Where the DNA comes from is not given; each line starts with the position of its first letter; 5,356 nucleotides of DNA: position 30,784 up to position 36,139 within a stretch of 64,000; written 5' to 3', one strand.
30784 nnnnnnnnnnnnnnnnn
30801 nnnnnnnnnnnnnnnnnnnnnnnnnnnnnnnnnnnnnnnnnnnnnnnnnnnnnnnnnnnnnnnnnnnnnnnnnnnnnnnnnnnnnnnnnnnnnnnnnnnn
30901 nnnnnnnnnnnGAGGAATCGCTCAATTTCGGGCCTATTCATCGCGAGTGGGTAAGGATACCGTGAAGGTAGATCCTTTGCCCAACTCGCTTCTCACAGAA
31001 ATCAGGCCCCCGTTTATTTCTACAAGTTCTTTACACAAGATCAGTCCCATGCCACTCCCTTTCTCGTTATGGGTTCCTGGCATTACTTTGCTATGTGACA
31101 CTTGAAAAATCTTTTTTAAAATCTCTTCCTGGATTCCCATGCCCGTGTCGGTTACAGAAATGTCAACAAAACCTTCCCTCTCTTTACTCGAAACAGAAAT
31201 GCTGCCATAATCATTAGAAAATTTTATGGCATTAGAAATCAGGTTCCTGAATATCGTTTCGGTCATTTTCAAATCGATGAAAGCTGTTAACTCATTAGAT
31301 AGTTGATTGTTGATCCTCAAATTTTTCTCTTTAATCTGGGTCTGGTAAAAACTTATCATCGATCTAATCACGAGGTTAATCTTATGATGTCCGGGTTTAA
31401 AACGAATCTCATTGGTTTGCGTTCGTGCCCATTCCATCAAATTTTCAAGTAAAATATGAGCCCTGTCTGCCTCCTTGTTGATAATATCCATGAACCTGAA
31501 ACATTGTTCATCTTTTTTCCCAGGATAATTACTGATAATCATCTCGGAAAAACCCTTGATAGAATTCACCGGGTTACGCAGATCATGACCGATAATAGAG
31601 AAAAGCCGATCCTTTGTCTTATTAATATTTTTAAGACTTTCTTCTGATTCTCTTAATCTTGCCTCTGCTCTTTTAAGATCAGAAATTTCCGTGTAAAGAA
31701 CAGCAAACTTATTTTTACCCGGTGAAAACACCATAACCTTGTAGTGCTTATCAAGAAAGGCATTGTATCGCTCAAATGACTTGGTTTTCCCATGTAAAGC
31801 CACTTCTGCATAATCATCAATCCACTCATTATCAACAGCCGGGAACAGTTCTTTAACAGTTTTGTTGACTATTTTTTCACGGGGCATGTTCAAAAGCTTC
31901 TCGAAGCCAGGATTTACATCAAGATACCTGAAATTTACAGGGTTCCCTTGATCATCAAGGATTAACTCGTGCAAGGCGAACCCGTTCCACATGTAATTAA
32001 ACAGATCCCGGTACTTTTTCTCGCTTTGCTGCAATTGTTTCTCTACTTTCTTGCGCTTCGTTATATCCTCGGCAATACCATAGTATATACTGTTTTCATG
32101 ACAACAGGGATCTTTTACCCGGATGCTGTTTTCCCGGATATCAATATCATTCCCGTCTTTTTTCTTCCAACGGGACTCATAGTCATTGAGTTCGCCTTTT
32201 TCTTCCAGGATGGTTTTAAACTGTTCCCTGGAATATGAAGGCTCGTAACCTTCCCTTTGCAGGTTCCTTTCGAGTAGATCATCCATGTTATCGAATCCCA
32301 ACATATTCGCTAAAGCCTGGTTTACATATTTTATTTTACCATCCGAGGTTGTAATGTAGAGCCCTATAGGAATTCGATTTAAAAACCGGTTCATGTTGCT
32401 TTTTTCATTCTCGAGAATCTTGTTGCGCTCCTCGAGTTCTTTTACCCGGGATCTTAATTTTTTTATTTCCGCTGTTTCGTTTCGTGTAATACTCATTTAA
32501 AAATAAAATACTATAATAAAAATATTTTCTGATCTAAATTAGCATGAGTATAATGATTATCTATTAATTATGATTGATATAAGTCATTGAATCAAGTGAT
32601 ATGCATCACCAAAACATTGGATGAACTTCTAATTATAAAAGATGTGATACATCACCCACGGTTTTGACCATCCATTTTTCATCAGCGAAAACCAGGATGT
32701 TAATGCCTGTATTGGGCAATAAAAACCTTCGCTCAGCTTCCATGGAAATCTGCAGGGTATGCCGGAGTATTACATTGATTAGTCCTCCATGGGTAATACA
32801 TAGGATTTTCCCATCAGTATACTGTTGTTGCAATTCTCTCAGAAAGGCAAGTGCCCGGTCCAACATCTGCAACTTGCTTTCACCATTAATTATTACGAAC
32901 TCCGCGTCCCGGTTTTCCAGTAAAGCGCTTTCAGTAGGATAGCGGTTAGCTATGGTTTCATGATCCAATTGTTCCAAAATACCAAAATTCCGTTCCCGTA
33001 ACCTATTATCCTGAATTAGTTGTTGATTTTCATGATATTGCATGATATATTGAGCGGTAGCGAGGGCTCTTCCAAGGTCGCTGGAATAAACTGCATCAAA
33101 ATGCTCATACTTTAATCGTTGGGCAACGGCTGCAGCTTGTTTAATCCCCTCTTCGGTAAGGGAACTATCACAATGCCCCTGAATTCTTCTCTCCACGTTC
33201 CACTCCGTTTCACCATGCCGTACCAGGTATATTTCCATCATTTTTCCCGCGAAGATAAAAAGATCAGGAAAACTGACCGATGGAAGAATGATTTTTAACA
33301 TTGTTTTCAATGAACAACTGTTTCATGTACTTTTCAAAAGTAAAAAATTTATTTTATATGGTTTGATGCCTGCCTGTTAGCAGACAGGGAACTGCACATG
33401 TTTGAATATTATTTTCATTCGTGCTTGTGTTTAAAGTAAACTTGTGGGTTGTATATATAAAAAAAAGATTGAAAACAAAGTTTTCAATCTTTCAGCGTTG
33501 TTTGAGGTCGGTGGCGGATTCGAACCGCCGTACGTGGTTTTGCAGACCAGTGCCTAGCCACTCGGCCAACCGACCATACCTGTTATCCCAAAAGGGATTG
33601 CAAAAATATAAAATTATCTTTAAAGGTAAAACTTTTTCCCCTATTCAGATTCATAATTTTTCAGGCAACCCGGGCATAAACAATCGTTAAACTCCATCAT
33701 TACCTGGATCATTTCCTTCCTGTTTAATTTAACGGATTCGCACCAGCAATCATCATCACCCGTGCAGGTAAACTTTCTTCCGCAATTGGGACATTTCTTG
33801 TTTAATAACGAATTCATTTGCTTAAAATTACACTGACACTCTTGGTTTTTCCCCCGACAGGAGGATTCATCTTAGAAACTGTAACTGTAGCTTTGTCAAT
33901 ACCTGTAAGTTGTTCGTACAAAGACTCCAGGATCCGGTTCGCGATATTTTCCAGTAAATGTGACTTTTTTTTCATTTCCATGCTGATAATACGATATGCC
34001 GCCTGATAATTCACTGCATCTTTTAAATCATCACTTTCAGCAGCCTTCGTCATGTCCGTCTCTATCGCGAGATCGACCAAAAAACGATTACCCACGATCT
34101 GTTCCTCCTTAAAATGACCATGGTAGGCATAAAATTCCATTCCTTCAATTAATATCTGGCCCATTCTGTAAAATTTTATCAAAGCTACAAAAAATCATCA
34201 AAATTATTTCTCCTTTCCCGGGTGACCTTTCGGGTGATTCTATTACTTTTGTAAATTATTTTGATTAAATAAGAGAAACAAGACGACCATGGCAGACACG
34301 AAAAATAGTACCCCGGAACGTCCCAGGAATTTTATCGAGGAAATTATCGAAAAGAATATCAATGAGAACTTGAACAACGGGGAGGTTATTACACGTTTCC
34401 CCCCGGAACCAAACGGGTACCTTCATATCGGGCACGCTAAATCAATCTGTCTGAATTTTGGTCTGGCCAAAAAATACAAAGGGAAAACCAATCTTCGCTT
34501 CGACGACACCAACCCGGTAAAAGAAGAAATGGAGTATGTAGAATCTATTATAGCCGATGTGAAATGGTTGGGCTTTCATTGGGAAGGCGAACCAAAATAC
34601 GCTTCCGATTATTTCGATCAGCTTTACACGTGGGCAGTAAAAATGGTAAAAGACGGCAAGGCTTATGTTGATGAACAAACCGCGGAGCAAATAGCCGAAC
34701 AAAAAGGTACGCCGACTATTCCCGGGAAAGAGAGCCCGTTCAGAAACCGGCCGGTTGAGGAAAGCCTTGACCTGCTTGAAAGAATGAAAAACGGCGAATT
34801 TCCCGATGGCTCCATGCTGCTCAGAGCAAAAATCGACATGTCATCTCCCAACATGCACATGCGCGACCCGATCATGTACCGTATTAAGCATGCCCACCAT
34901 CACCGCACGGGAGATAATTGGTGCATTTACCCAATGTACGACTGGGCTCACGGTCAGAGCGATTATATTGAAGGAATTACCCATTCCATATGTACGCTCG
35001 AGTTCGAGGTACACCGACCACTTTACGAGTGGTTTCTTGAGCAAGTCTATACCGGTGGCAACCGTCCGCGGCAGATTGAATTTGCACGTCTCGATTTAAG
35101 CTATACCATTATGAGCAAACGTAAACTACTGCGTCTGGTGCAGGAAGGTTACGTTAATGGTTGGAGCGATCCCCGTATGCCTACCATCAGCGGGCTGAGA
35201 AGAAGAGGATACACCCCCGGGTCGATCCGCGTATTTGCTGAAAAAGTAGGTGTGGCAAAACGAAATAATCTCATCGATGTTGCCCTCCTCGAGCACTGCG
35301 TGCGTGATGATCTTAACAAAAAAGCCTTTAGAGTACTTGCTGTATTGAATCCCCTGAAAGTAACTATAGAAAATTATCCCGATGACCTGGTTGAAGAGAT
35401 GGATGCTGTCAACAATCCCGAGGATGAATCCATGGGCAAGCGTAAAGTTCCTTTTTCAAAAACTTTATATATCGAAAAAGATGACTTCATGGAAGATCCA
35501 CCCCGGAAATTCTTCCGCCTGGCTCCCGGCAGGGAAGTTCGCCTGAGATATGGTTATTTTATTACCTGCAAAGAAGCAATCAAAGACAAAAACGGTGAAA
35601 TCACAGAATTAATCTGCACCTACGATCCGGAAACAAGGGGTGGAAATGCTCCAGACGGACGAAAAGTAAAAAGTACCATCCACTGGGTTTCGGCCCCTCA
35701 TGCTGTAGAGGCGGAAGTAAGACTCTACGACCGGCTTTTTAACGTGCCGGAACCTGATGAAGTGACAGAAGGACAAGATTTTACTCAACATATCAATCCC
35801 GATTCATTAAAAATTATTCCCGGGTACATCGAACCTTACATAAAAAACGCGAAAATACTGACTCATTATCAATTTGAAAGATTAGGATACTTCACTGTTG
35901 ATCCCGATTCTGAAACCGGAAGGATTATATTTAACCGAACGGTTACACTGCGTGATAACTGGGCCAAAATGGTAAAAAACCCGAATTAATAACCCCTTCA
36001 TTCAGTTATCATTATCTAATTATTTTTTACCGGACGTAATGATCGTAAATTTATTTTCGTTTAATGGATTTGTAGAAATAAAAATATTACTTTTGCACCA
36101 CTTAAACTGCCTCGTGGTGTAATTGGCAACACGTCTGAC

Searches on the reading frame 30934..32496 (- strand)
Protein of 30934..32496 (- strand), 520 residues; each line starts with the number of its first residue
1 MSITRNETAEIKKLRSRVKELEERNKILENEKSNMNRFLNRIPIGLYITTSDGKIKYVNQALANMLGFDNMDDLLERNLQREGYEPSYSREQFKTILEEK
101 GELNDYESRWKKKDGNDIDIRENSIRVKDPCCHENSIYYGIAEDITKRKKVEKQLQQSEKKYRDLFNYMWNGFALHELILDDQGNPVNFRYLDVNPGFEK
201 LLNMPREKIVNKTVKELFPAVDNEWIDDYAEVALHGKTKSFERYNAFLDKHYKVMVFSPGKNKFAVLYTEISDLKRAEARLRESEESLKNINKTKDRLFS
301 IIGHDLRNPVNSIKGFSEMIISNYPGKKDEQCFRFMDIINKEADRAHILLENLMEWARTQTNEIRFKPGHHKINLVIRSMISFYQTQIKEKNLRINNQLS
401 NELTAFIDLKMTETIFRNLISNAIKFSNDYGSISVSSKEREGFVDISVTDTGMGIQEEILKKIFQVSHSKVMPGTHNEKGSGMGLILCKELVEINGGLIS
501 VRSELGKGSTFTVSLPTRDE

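Call 78: search_protein_families(library=pfam, proteins=[window:30934-32496:-], max_evalue=0.00001)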
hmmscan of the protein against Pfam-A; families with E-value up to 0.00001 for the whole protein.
window:30934-32496:- (520 aa): 6 families
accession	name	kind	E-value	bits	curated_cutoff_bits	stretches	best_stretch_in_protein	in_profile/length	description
PF02518.31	HATPase_c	-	7.8e-22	78.3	26.4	1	413-518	7-110/111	Histidine kinase-, DNA gyrase B-, and HSP90-like ATPase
PF13426.13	PAS_9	-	6.2e-13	49.4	27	1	45-147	3-103/103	PAS domain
PF00989.32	PAS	-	3.8e-10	40.2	22.6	1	35-124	3-93/113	PAS fold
PF00512.31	HisKA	-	4.3e-10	39.9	26.9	1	295-360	2-64/66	His Kinase A (phospho-acceptor) domain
PF13188.13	PAS_8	-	1e-09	38.4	21.8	0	38-82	6-50/65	PAS domain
PF08448.16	PAS_4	-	7.2e-08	33.1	23.1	0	189-240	15-66/110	PAS fold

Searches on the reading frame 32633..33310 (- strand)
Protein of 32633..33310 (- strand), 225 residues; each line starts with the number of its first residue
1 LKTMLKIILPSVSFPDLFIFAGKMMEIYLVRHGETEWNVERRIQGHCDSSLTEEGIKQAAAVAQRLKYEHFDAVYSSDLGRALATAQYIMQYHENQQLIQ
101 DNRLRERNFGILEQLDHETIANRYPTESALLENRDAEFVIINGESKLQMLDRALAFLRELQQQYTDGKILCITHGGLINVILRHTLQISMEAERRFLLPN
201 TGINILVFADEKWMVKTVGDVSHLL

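Call 79: search_protein_families(library=pfam, proteins=[window:32633-33310:-], max_evalue=0.00001)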
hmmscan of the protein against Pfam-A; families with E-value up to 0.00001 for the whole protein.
window:32633-33310:- (225 aa): 1 family
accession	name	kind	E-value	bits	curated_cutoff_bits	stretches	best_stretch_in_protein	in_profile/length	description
PF00300.27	His_Phos_1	-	2.6e-60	203.9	21.7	1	27-220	1-193/194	Histidine phosphatase superfamily (branch 1)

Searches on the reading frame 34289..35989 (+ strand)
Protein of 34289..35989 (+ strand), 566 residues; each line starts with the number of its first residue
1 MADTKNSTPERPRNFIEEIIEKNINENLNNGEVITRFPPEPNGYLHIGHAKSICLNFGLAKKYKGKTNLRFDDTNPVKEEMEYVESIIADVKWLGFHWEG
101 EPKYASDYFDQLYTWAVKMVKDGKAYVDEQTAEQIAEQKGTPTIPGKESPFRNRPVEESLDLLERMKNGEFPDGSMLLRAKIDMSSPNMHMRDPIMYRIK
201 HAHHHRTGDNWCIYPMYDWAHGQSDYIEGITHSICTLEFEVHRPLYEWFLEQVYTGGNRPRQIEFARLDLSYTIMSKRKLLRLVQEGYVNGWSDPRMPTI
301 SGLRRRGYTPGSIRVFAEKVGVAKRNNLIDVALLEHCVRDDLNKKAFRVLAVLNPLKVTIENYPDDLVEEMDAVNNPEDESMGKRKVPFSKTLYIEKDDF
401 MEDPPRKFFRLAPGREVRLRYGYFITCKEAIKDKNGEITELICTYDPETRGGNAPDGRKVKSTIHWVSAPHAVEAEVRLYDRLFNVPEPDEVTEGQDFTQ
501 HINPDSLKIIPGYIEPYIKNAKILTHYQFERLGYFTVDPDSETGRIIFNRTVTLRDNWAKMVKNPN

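Call 110: list_cluster_members(proteins=[window:34289-35989:+, window:55163-57814:+, window:53004-53222:-])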
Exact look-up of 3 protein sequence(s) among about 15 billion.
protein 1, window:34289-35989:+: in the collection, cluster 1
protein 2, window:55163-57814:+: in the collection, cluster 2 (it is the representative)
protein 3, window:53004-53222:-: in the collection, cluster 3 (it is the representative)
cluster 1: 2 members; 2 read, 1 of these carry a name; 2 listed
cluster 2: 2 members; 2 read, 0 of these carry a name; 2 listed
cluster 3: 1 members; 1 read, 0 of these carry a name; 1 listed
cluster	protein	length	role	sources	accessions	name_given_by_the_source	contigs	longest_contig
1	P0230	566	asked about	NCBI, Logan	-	-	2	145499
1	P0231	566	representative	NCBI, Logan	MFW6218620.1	MAG: glutamine--tRNA ligase/YqeY domain fusion protein [Bacteroidota bacterium]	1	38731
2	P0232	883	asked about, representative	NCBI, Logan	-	-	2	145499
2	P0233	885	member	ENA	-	-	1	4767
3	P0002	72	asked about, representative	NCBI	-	-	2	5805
